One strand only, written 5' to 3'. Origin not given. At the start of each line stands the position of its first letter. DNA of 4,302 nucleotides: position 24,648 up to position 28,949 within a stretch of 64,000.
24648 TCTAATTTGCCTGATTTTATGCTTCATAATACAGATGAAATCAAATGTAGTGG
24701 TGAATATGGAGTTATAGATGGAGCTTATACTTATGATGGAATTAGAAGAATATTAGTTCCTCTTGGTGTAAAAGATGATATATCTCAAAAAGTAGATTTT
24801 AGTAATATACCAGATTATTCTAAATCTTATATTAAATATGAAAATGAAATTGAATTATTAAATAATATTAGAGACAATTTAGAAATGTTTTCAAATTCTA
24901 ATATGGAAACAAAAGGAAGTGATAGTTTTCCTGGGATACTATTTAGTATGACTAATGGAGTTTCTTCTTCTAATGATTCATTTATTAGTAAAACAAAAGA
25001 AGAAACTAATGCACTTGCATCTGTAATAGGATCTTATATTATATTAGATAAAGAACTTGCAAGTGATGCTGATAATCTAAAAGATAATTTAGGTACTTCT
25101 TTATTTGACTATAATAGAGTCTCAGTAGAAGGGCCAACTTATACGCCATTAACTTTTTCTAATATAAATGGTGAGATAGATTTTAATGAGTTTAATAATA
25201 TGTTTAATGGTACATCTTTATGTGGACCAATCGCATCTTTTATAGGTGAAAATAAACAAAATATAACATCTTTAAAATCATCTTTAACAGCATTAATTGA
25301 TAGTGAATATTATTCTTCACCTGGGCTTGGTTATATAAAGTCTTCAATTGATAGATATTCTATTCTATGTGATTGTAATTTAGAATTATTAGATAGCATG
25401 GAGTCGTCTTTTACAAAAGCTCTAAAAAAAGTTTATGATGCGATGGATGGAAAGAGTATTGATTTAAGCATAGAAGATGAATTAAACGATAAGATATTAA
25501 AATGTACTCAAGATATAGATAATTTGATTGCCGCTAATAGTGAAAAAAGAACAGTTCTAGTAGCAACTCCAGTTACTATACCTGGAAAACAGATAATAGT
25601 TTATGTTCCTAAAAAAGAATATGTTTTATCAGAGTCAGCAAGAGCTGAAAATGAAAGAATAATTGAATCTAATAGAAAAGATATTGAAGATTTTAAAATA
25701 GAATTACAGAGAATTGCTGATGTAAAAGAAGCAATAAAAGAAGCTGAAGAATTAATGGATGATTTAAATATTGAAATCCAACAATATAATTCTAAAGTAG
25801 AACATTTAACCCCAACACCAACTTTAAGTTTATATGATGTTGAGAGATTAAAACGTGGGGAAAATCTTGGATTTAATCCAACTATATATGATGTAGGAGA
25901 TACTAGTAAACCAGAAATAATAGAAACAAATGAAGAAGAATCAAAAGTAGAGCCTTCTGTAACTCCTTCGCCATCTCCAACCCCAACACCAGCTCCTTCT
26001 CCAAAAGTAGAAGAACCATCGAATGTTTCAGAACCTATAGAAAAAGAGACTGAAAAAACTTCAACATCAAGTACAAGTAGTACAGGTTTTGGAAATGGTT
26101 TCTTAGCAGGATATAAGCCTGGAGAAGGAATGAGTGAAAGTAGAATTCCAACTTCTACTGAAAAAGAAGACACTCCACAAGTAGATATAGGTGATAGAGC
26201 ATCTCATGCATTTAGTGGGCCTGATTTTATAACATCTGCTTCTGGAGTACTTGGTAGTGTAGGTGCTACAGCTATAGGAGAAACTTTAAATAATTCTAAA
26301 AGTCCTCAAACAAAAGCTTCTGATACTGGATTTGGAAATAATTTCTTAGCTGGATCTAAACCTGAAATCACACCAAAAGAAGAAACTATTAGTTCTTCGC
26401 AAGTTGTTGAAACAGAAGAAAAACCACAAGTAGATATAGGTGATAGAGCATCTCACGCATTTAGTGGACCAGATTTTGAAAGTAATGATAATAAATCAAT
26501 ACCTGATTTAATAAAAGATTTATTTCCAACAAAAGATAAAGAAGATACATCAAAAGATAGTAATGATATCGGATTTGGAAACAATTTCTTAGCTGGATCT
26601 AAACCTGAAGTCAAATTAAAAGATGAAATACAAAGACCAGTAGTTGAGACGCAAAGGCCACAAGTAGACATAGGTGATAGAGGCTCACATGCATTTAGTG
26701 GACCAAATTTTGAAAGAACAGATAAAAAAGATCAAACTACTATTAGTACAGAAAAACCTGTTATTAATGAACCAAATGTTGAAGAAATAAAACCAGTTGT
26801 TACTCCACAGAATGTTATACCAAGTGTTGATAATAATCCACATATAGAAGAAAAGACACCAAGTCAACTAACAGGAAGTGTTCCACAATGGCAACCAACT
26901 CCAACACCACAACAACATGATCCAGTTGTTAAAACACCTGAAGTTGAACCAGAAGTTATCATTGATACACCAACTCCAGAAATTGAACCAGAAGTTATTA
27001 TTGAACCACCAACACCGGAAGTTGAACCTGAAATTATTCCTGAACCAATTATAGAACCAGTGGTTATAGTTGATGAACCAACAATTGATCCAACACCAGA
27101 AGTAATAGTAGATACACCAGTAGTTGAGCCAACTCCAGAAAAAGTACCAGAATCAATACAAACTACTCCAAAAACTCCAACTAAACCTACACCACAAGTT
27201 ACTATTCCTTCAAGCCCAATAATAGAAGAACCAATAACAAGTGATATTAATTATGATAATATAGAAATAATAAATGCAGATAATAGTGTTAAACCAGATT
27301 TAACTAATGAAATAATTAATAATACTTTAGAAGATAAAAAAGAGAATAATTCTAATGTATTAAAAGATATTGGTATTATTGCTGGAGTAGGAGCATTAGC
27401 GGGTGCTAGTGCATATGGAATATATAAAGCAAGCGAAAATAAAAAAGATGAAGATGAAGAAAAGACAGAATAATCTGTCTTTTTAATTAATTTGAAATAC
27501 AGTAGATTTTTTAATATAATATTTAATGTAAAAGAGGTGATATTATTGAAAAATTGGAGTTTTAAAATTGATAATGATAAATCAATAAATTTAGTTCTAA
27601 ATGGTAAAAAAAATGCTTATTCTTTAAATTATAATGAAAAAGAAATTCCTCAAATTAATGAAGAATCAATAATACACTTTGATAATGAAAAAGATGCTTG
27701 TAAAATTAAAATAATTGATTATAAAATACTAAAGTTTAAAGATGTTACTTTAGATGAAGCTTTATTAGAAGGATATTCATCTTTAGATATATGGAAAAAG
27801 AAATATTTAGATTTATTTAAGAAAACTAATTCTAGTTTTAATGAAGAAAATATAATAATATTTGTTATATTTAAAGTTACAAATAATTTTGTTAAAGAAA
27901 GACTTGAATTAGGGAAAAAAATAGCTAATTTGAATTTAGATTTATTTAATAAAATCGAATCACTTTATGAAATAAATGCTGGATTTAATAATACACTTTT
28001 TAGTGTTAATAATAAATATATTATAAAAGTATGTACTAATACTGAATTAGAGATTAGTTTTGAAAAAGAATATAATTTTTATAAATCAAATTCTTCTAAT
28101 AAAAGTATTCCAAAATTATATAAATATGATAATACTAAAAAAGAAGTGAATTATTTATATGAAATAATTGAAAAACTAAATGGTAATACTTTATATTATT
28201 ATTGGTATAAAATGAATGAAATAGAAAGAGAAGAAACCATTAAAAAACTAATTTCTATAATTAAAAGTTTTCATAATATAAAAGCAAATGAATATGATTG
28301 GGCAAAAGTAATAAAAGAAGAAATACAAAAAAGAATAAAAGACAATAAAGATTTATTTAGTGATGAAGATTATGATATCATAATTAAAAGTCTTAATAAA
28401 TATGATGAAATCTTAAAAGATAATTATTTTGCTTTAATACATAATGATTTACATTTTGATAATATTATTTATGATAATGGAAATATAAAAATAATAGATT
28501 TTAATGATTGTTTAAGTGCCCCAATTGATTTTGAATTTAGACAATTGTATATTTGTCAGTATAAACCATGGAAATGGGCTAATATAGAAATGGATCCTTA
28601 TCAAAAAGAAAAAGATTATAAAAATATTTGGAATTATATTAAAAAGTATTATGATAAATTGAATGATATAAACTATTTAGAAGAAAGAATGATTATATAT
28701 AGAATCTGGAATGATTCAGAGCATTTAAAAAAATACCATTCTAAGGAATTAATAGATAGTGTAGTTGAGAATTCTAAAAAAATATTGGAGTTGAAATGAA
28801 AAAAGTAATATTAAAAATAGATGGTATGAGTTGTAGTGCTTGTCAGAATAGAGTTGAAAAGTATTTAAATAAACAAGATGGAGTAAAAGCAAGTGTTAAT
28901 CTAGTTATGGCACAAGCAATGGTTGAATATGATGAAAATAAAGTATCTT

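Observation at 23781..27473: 1230-aa tail-anchored giant paralogue: exported-looking architecture with no N-terminal signal peptide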

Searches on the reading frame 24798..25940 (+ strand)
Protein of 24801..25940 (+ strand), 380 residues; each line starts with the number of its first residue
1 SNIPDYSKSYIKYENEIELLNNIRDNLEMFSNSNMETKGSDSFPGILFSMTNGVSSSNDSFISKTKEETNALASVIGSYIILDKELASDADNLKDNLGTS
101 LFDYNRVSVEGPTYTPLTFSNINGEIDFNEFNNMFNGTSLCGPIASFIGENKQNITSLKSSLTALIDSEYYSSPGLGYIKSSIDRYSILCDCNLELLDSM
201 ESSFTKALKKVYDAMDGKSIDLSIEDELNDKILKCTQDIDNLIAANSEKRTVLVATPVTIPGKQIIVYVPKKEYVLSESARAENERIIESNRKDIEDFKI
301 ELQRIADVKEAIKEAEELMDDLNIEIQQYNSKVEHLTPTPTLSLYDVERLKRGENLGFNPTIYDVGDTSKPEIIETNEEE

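Call 16: search_protein_families(library=pfam, proteins=[window:24801-25940:+], max_evalue=10)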
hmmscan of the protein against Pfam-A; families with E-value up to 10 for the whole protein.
window:24801-25940:+ (380 aa): 10 families
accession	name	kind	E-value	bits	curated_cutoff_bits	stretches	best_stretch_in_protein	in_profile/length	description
PF19672.4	DUF6175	-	0.021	14.4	23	1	266-341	5-78/293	Family of unknown function (DUF6175)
PF08706.16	D5_N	-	0.17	12.6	22.4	1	273-329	34-92/145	D5 N terminal like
PF08503.15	DapH_N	-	0.25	12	27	1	246-304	12-76/86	Tetrahydrodipicolinate succinyltransferase N-terminal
PF09712.15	PHA_synth_III_E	-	0.25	11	25.7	1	170-212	167-208/311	Poly(R)-hydroxyalkanoic acid synthase subunit (PHA_synth_III_E)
PF10950.13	Organ_specific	-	0.28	12.4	22.5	1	282-351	26-96/117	Organ specific protein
PF03354.21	TerL_ATPase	-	0.28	11.3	23.7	1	184-256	87-160/178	Terminase large subunit, ATPase domain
PF04740.18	LXG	-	0.35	11.2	26.5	1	297-348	92-144/202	LXG domain of WXG superfamily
PF09602.15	PhaP_Bmeg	-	0.72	10.2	28.3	1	288-335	24-69/168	Polyhydroxyalkanoic acid inclusion protein (PhaP_Bmeg)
PF05008.21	V-SNARE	-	1.9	9.4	25.9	1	303-331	36-64/92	Vesicle transport v-SNARE protein N-terminus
PF13476.12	AAA_23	-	4.7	8.2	27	1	206-333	96-200/201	AAA domain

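Call 32: search_solved_structures(query=A1, max_evalue=10, show_alignments=2)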
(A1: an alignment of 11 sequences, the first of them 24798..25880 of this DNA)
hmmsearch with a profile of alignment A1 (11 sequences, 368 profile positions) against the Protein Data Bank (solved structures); distinct sequences matched with E-value up to 10: 7.
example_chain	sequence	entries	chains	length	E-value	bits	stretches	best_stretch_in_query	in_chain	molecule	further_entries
1nf4_A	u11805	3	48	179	0.085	15.3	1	207-311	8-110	bacterioferritin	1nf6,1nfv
7o92_A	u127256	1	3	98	0.086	15.3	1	241-326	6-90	hypothetical protein UY81_C0065G0003 residues 18-54 from Candidatus Giovannonibacteria bac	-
7wbn_A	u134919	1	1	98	0.15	14.5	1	241-322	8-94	RevCC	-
1ypx_A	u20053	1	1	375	0.57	12.6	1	138-242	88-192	putative vitamin-B12 independent methionine synthase family protein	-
4rfx_A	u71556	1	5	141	1.4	11.3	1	248-332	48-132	Dynactin subunit 1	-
7z4y_A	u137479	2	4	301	1.8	11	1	243-317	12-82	Zinc finger CCHC domain-containing protein 8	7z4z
5app_A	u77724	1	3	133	2.1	10.7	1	240-349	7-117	General control protein GCN4,GENERAL CONTROL PROTEIN GCN4, OUTER MEMBRANE PROTEIN 100,Gene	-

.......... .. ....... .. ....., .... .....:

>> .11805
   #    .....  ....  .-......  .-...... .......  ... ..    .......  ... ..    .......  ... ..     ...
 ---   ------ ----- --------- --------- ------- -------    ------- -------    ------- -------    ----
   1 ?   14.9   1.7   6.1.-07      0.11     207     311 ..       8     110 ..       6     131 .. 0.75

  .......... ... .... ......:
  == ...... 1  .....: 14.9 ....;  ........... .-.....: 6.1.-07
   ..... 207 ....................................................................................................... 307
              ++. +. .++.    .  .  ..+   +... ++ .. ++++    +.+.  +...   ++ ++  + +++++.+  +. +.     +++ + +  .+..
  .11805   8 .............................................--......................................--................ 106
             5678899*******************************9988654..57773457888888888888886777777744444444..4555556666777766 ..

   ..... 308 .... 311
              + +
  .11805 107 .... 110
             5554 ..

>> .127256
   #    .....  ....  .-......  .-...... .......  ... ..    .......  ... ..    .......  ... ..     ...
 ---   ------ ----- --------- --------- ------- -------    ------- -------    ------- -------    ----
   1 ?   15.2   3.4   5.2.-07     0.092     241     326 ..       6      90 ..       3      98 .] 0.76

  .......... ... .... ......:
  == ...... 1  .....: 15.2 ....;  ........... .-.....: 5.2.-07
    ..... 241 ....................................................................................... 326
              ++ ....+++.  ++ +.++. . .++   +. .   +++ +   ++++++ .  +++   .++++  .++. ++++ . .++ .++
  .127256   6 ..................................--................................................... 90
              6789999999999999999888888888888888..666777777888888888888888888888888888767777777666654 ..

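Call 33: search_protein_families(library=pfam, alignment_id=A1, max_evalue=1)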
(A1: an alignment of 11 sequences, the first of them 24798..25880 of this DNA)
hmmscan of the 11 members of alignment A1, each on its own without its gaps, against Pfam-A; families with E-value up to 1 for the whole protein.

A. member 1, window:24798-25880:+ (361 aa): 7 families
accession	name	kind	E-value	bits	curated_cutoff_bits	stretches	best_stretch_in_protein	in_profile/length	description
PF08503.15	DapH_N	-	0.2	12.4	27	0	247-305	12-76/86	Tetrahydrodipicolinate succinyltransferase N-terminal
PF09712.15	PHA_synth_III_E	-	0.22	11.2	25.7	1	171-213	167-208/311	Poly(R)-hydroxyalkanoic acid synthase subunit (PHA_synth_III_E)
PF03354.21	TerL_ATPase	-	0.23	11.6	23.7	1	185-257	87-160/178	Terminase large subunit, ATPase domain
PF10950.13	Organ_specific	-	0.25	12.6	22.5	1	283-352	26-96/117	Organ specific protein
PF04740.18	LXG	-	0.27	11.5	26.5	1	298-349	92-144/202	LXG domain of WXG superfamily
PF08706.16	D5_N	-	0.36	11.5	22.4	1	274-330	34-92/145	D5 N terminal like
PF09602.15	PhaP_Bmeg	-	0.68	10.3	28.3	1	289-336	24-69/168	Polyhydroxyalkanoic acid inclusion protein (PhaP_Bmeg)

B. families by the number of members that match (of 11 scanned): 68 families (the first 25 are shown)
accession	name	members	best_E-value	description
PF25610.1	HR1_TOCA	3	0.0027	TOCA family HR1 domain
PF14362.11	DUF4407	3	0.0029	Domain of unknown function (DUF4407)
PF04977.20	DivIC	3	0.012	Septum formation initiator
PF08702.15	Fib_alpha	2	0.00056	Fibrinogen alpha/beta chain family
PF02646.22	RmuC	2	0.0051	RmuC family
PF04740.18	LXG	2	0.018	LXG domain of WXG superfamily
PF20667.3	Sec10_N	2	0.034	Exocyst complex component Sec10, N-terminal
PF05531.17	NPV_P10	2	0.071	Nucleopolyhedrovirus P10 protein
PF07352.17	Phage_Mu_Gam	1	0.0013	Bacteriophage Mu Gam like protein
PF10368.14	YkyA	1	0.0028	Putative cell-wall binding lipoprotein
PF00261.25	Tropomyosin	1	0.0028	Tropomyosin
PF23991.1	DUF7310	1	0.0064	Coiled-coil region of unknown function (DUF7310)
PF21356.2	Vps27_GAT-like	1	0.0082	Vacuolar protein sorting-associated protein 27, GAT-like domain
PF25764.1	KIF21A_4th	1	0.0084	KIF21A-like domain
PF24918.1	NET2A_C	1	0.013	NET2A, C-terminal domain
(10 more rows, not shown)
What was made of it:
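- On LXG polymorphic toxin (Pfam PF04740): Target: E=0.27-0.35, 11 bits against a gathering score of 26.5 (calls 16, 33).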

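Call 34: find_homologous_proteins(query=A1, max_evalue=0.001)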
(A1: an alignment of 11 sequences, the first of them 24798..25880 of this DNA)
Query A1 (11 sequences): 8000 candidates shared short words with the query, none scored E <= 0.001.

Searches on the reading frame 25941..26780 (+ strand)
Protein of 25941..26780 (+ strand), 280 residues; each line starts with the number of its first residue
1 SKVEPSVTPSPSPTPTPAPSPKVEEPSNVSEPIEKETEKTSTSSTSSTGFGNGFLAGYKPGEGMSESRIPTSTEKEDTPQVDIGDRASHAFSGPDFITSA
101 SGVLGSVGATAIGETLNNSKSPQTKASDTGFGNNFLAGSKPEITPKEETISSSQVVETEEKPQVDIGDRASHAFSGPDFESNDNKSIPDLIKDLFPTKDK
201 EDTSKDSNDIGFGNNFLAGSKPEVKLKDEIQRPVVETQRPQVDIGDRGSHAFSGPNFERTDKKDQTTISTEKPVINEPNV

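Call 16: search_protein_families(library=pfam, proteins=[window:25941-26780:+], max_evalue=10)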
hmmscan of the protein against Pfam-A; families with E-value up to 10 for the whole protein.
window:25941-26780:+ (280 aa): 0 families
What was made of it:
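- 26085..26711 (+): Three ~80-aa repeats, each with GFGN(N/G)FLAG(S/Y)KP, then about 25 aa, then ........(A/G)SHAFSGP(D/N)F (aa 769-977). No Pfam hit (call 16).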

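Call 74: find_homologous_proteins(query=window:26058-26765:+, max_evalue=0.01)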
Query window:26058-26765:+: 1651 candidates shared short words with the query, none scored E <= 0.01.
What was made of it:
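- Tried and rejected: The alignment query and the repeat-region query found nothing (calls 34, 74).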

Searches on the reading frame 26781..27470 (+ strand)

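Call 16: search_protein_families(library=pfam, proteins=[window:26781-27470:+], max_evalue=10)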
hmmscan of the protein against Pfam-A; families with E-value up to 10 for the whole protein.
window:26781-27470:+ (230 aa): 2 families
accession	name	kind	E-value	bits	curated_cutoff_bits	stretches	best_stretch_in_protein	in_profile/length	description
PF11585.13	Stomoxyn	-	0.014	15.7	25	1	190-209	20-39/40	Insect antimicrobial peptide, stomoxyn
PF09716.15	ETRAMP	-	0.3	11.5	29.1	1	177-217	36-76/81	Malarial early transcribed membrane protein (ETRAMP)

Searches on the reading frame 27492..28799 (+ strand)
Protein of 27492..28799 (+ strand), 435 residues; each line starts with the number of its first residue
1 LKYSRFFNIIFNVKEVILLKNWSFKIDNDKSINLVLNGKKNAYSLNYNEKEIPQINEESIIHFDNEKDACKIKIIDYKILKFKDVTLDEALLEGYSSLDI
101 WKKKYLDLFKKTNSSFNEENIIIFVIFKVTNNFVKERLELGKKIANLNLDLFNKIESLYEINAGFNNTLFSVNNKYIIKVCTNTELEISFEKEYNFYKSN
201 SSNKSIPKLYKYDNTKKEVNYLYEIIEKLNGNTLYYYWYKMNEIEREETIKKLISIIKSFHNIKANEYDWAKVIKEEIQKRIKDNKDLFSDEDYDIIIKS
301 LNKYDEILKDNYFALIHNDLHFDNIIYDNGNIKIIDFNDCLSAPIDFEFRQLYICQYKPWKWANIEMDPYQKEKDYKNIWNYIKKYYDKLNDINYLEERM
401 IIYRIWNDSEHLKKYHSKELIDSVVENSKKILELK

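Call 5: search_protein_families(library=pfam, proteins=[window:27492-28799:+], max_evalue=0.01)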
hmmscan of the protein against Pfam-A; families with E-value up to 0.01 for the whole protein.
window:27492-28799:+ (435 aa): 3 families
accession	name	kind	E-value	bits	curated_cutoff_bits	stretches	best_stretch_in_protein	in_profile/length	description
PF01636.29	APH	-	1.8e-11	44.7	23.2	1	160-349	4-206/239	Phosphotransferase enzyme family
PF04266.20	ASCH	-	3e-08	34.7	21.2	1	31-120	7-95/103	ASCH domain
PF19974.5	TCAD9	-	0.0033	17.1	40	1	308-340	292-324/429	Ternary complex associated domain 9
